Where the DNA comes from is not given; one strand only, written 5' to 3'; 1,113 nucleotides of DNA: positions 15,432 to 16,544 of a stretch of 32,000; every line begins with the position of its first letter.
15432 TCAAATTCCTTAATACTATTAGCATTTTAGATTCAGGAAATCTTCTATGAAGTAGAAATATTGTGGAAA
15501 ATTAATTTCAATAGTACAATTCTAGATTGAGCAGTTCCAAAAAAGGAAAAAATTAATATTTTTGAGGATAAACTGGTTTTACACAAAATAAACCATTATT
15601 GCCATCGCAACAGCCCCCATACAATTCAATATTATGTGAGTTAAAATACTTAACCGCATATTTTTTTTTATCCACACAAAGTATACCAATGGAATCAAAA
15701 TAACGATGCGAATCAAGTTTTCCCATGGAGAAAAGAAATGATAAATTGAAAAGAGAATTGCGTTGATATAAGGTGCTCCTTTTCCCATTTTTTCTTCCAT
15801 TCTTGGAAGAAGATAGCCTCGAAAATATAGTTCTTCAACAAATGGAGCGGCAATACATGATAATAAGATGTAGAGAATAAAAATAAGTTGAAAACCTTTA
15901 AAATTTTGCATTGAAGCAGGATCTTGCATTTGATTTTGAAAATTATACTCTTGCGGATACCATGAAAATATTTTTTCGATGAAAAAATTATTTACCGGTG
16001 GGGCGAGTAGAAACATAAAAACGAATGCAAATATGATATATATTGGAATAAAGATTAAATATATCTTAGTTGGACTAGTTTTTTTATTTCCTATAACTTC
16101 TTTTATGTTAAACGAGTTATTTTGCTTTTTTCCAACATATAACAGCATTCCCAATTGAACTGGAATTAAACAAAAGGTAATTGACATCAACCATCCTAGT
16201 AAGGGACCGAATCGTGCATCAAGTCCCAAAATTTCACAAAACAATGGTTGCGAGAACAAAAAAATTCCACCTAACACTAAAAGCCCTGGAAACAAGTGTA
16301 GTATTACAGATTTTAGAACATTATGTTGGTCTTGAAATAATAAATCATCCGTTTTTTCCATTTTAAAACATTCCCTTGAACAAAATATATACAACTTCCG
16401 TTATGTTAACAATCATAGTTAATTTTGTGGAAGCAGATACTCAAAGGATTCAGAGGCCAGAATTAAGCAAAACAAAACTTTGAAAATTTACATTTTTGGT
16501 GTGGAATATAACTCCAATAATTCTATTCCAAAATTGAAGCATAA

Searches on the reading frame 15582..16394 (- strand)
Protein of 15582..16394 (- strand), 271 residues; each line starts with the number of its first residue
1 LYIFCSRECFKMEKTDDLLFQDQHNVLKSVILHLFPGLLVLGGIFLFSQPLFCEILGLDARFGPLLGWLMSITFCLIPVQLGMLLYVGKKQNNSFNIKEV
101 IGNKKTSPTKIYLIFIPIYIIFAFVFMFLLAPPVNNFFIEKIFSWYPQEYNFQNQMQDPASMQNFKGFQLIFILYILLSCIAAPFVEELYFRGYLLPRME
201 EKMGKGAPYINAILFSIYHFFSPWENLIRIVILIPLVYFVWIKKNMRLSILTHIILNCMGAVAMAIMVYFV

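Call 87: search_protein_families(library=pfam, proteins=[window:15582-16394:-], max_evalue=0.0001)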
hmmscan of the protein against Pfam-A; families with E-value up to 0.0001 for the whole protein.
window:15582-16394:- (271 aa): 1 family
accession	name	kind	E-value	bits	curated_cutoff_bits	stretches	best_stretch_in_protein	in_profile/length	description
PF02517.21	Rce1-like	-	5.7e-15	55.8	22.4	1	172-259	4-93/93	Type II CAAX prenyl endopeptidase Rce1-like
